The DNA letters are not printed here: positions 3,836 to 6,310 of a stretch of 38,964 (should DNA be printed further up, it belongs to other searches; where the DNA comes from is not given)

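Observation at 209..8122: Eight-gene coupled operon (HIT, Gmk-like kinase, LLM, 724-aa orphan, Nudix, VioC-like, aminotransferase fold, Enzyme-I-like) that matches no pathway I know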

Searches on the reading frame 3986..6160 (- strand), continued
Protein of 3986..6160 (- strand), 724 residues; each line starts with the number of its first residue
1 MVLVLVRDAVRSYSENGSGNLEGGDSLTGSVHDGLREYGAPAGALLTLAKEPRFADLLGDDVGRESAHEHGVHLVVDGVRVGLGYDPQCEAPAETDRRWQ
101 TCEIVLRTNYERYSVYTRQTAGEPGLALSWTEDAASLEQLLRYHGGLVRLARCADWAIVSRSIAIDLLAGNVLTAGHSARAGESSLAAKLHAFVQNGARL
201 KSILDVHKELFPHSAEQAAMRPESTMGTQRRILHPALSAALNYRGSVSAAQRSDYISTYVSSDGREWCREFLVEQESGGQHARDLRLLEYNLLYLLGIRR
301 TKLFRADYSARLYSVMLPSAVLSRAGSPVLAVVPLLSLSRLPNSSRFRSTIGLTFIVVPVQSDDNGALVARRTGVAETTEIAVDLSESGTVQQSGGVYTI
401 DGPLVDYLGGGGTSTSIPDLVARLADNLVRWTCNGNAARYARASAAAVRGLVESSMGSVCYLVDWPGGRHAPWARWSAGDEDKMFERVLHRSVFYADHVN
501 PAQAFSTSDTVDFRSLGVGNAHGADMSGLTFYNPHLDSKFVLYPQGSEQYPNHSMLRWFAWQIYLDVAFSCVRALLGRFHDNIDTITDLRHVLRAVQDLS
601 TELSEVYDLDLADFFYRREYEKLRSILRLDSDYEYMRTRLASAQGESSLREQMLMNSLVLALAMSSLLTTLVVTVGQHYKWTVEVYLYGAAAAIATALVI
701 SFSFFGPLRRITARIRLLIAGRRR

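Call 44: search_solved_structures(query=A2, max_evalue=10, show_alignments=2)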
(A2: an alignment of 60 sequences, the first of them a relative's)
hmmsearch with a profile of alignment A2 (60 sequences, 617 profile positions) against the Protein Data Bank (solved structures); distinct sequences matched with E-value up to 10: 11.
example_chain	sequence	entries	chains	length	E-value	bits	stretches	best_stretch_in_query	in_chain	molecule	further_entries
9cce_A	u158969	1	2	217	0.23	13.6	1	285-373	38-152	DYNA_1b7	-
4bw5_A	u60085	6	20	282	0.28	13.3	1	530-601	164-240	POTASSIUM CHANNEL SUBFAMILY K MEMBER 10 | Isoform B of Potassium channel subfamily K member 10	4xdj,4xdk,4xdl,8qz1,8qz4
9ccf_A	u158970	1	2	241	0.3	13.2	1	285-373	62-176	DA7_2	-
9dzw_A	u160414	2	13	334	0.49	12.5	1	549-599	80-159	CalC6_3 with DHR extension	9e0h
4q20_A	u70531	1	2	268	0.92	11.6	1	234-380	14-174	Sensor protein DivL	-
8qz2_A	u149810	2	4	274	1.1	11.4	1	530-601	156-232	Potassium channel subfamily K member 10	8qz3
7jrq_A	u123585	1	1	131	1.1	11.3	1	30-104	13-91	MPP1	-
2ksd_A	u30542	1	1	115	1.5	10.9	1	540-604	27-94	Aerobic respiration control sensor protein arcB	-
2n28_A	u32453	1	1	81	1.6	10.8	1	570-614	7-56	Protein Vpu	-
9iqv_B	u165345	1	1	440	2.6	10.1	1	498-548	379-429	Alpha-1A adrenergic receptor,Soluble cytochrome b562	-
7qhm_J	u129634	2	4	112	2.8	10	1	548-594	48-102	Hypothetical membrane protein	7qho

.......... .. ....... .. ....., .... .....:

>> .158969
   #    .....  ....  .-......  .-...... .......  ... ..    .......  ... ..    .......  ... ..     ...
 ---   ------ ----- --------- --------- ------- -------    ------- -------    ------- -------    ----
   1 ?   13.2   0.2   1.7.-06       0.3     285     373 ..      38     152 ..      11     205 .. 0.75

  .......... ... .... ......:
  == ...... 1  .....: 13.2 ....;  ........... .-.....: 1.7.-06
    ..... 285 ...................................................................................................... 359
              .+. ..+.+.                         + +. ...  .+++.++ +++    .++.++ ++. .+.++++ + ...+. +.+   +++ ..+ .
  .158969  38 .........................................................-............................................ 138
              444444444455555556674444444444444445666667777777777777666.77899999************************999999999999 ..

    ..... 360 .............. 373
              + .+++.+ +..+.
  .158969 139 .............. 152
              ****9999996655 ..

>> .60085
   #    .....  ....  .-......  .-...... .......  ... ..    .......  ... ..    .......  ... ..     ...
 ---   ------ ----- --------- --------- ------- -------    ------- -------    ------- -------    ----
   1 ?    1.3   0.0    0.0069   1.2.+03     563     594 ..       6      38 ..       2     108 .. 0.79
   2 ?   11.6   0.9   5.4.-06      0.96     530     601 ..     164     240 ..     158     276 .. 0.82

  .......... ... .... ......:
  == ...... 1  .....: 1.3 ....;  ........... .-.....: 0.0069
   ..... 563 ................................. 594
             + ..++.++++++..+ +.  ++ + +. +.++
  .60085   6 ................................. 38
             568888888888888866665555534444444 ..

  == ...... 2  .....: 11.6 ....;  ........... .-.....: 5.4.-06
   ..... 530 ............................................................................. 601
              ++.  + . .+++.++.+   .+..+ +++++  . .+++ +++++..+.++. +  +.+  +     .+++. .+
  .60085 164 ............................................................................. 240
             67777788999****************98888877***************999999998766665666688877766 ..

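Call 53: find_related_loci(query=A5, collection=metagenome_contigs, flank=10000)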
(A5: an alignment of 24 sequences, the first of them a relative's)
Query A5 (724 aa) in metagenome_contigs; peptide patterns used: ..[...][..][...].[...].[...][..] (x = any residue, [..] = any of these).
103 stretches matched a pattern; 8 encode a relative of the query (tblastn E <= 1e-3); 8 distinct loci.
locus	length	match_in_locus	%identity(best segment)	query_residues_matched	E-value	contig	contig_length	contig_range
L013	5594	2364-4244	32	104-714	2e-91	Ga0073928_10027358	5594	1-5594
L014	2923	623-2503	31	100-708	4e-90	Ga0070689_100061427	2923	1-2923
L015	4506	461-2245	31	133-709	1e-85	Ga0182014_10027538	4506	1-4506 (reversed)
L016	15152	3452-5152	31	156-710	7e-81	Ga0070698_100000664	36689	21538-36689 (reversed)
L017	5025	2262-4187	32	90-720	5e-80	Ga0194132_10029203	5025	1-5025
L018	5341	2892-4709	30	110-711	1e-69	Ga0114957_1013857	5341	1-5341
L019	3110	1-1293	34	299-720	2e-69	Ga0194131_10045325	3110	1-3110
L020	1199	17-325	34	598-703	1e-17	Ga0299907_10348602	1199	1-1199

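Call 56: search_protein_families(library=pfam, proteins=[L016:9809-10810:-, L016:11185-13428:-, L016:13656-14123:-, L016:14285-15151:+, L017:3-1613:+, L018:873-2411:-, L018:94-876:-, L009:9765-10544:-, L001:13039-13656:-, L001:2856-3443:+], max_evalue=0.01)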
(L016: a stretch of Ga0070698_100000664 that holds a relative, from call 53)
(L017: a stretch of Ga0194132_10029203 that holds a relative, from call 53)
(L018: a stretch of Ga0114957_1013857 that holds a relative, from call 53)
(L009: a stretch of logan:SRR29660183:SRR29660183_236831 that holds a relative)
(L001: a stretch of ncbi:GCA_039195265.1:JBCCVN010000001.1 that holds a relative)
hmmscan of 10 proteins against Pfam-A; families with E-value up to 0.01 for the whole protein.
L016:9809-10810:- (333 aa): 0 families

L016:11185-13428:- (747 aa): 3 families
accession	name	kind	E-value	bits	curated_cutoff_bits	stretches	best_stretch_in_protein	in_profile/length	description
PF25819.1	Nal1_C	-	6.8e-08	32.4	26.1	1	165-355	27-229/268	Nal1 C-terminal domain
PF02265.22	S1-P1_nuclease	-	1.1e-05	25.8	29.5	1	397-567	1-130/258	S1/P1 Nuclease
PF00882.24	Zn_dep_PLPC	-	0.0013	19.1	26.8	1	442-609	22-121/167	Zinc dependent phospholipase C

L016:13656-14123:- (155 aa): 0 families

L016:14285-15151:+ (289 aa): 0 families

L017:3-1613:+ (536 aa): 8 families
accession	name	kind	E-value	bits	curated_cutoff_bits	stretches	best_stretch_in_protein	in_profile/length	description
PF07724.20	AAA_2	-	1.2e-45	156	27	1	265-434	1-164/166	AAA domain (Cdc48 subfamily)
PF10431.15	ClpB_D2-small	-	9.4e-15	54.9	21.9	1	442-509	1-68/81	C-terminal, D2-small domain, of ClpB protein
PF07728.20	AAA_5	-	8.5e-09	36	22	1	270-392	2-125/139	AAA domain (dynein-related subfamily)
PF00004.35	AAA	-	1.6e-07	32.2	21.2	1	271-389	2-109/131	ATPase family associated with various cellular activities (AAA)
PF00158.32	Sigma54_activat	-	1.4e-06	28.5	20.2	1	270-387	25-141/168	Sigma-54 interaction domain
PF13191.12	AAA_16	-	7.1e-05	23.8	32.6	1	260-306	18-63/167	AAA ATPase domain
PF13401.12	AAA_22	-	7.4e-05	23.5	27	1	266-366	4-110/130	AAA domain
PF13238.12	AAA_18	-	0.0065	17.4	29.4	0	271-300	2-25/128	AAA domain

L018:873-2411:- (512 aa): 3 families
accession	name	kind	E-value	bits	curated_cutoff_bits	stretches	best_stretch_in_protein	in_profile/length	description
PF22483.2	Mu-transpos_C_2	-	1.4e-22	79.6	27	1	322-393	1-72/73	Mu transposase, C-terminal domain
PF00665.32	rve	-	9.1e-09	35.9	32.6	1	151-252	11-102/102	Integrase core domain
PF08281.18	Sigma70_r4_2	-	0.0065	16.5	25.7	0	12-47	16-51/54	Sigma-70, region 4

L018:94-876:- (260 aa): 6 families
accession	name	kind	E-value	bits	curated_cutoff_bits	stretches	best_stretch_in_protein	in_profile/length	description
PF01695.23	IstB_IS21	-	2e-66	224.3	24.1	1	16-248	3-234/238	IstB-like ATP binding protein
PF13481.12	AAA_25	-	1e-05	25.7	27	1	97-235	25-156/195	AAA domain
PF00308.24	Bac_DnaA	-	7e-05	23.5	23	1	106-206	34-136/162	Bacterial DnaA ATPAse domain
PF20720.3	nSTAND3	-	0.0043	17.2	27.2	0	106-146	17-57/155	Novel STAND NTPase 3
PF14532.12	Sigma54_activ_2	-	0.0045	17.7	25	1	105-206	20-106/138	Sigma-54 interaction domain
PF13191.12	AAA_16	-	0.0055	17.7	32.6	1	97-164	15-85/167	AAA ATPase domain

L009:9765-10544:- (259 aa): 0 families

L001:13039-13656:- (205 aa): 0 families

L001:2856-3443:+ (195 aa): 0 families

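Call 68: list_cluster_members(proteins=[P0048, P0050, P0051, P0054, P0055, P0057, P0060, P0070, P0072, P0081])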
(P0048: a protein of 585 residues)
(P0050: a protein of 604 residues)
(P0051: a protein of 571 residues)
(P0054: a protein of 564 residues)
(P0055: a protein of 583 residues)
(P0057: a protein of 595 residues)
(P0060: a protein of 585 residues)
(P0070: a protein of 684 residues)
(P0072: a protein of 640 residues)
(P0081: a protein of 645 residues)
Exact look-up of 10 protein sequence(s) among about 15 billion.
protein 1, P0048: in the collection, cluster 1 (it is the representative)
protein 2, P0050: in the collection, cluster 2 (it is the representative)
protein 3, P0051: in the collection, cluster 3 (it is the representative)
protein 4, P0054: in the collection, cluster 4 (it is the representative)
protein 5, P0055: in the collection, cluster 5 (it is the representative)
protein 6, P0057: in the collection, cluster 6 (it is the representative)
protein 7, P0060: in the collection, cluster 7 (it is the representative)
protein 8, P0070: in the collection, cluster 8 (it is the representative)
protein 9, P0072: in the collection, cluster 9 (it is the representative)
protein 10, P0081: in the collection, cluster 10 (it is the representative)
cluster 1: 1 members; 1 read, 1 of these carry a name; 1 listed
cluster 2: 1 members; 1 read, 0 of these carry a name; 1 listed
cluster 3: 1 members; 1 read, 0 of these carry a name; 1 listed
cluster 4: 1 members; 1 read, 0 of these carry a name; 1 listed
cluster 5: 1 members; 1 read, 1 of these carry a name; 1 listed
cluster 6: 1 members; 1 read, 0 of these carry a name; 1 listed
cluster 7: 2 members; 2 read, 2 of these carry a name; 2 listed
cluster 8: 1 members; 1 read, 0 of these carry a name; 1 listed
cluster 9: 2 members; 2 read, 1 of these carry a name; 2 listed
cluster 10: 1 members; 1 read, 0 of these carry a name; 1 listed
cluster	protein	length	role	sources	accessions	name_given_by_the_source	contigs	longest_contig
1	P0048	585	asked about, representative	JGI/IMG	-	hypothetical protein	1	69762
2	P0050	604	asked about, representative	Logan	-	-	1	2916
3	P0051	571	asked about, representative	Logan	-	-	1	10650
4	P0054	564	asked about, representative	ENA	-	-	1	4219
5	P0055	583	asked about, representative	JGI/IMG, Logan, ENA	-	hypothetical protein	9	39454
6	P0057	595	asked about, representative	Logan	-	-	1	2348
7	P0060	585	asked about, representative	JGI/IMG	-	hypothetical protein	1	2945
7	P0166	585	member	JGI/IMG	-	hypothetical protein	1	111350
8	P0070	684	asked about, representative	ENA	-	-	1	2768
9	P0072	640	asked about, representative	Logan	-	-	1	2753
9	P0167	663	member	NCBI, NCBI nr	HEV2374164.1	MAG TPA: hypothetical protein VGS19_18660 [Streptosporangiaceae bacterium] | hypothetical protein [Streptosporangiaceae bacterium]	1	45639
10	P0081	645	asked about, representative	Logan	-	-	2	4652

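Call 69: find_encoding_contigs(protein=P0048, flank=10000, max_places=1)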
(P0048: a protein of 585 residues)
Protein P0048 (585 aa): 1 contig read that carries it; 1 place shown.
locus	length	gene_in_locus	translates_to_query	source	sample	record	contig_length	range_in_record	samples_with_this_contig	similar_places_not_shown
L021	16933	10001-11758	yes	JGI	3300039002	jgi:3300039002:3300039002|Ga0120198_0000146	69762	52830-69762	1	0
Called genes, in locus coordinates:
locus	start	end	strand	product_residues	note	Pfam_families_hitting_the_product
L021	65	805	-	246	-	-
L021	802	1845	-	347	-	-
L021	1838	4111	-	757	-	-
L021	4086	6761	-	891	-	PF00091:Tubulin (faint), PF13809:Tubulin_2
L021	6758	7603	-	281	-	-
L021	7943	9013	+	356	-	PF06500:FrsA-like, PF02129:Peptidase_S15 (faint), PF12697:Abhydrolase_6 (weak), PF00561:Abhydrolase_1, PF00326:Peptidase_S9 (weak)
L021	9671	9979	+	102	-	-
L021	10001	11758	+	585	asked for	-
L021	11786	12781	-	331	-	PF00389:2-Hacid_dh, PF02826:2-Hacid_dh_C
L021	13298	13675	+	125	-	-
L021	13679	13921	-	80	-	-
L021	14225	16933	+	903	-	?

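Call 70: find_encoding_contigs(protein=P0055, flank=10000, max_places=2)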
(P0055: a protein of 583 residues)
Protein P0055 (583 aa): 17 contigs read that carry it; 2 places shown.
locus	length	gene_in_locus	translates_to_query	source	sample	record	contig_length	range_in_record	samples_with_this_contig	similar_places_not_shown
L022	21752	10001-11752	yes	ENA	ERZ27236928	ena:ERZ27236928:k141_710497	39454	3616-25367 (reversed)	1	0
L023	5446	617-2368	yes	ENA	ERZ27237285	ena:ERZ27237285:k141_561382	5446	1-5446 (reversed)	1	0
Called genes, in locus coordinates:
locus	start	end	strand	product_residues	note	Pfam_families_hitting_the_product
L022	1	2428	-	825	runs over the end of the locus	PF05317:Thermopsin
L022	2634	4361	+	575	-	PF00664:ABC_membrane, PF00005:ABC_tran, PF02463:SMC_N (faint)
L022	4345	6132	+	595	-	PF00664:ABC_membrane, PF00005:ABC_tran, PF02463:SMC_N (faint)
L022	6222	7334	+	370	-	PF01266:DAO, PF13450:NAD_binding_8 (weak), PF13738:Pyr_redox_3 (faint)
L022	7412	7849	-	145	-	-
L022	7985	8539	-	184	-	PF03575:Peptidase_S51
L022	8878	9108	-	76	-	-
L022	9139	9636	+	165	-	-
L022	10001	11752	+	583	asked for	-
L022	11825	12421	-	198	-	PF21806:DUF6879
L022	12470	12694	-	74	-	-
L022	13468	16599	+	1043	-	-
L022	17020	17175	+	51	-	-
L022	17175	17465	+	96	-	-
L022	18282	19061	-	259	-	-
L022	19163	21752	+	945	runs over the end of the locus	PF00270:DEAD (faint), PF13086:AAA_11, PF13245:AAA_19 (weak), PF13604:AAA_30, PF01443:Viral_helicase1 (faint), PF13086:AAA_11, PF13087:AAA_12, PF13538:UvrD_C_2 (weak)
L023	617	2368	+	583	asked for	-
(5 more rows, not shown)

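Call 74: search_dna_similar(query=window:3986-6160:-, collection=plasmids, mode=protein, max_evalue=0.001)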
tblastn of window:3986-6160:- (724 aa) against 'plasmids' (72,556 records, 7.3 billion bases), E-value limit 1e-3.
No match.

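Call 76: predict_structure(alignment_id=A5)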
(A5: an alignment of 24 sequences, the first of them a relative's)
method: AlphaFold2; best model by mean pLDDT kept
length: 724 residues; sequences in the alignment: 24
mean_pLDDT: 84.2   pTM: 0.82
mean pLDDT of the five models: 84.2, 83.6, 82.7, 82.7, 81.3
residues with pLDDT >= 90: 280; 70-90: 363; 50-70: 73; < 50: 8
segments of 3 or more residues with pLDDT < 50: 178-180
pLDDT, mean of each block of 10 residues (from residue 1): 90 81 79 87 88 92 87 93 93 87 93 87 75 92 89 83 91 70 82 91 92 64 61 87 73 80 86 84 94 94 87 95 91 96 87 97 92 87 89 76 88 84 94 88 91 93 81 82 89 88 81 81 63 92 87 87 93 86 68 71 74 84 88 80 73 73 76 84 84 82 69 76 61
secondary structure, 60 per line:
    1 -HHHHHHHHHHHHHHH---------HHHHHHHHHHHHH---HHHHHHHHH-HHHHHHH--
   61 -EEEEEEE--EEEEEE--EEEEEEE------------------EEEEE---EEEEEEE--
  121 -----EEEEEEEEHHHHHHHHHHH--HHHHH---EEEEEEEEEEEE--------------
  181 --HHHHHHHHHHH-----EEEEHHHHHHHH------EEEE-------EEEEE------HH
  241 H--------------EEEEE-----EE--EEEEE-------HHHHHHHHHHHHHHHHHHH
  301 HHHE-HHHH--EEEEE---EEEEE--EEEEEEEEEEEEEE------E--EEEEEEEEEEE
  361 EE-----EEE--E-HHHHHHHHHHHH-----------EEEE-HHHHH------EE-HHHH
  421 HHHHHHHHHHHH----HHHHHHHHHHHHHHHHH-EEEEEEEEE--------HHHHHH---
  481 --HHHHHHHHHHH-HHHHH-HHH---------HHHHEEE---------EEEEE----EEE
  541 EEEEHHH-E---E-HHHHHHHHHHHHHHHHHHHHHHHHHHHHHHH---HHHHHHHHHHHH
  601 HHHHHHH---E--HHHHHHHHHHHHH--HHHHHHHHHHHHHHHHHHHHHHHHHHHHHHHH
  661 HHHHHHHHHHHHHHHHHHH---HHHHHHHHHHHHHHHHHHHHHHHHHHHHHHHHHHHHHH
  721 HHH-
elements in order (helices of 4 or more, strands of 3 or more residues): H2-16 H26-38 H42-50 H52-58 E62-68 E71-76 E79-85 E104-108 E112-118 E126-133 H134-144 H147-151 E155-166 H183-193 E199-202 H203-210 E217-220 E228-232 E256-260 E270-274 H282-303 H306-309 E312-316 E320-324 E327-340 E350-362 E368-370 H375-386 E398-401 H403-407 H417-432 H437-453 E455-463 H472-477 H483-493 H495-499 H513-516 E517-519 E529-533 E538-544 H555-585 H589-607 H614-626 H629-679 H683-723
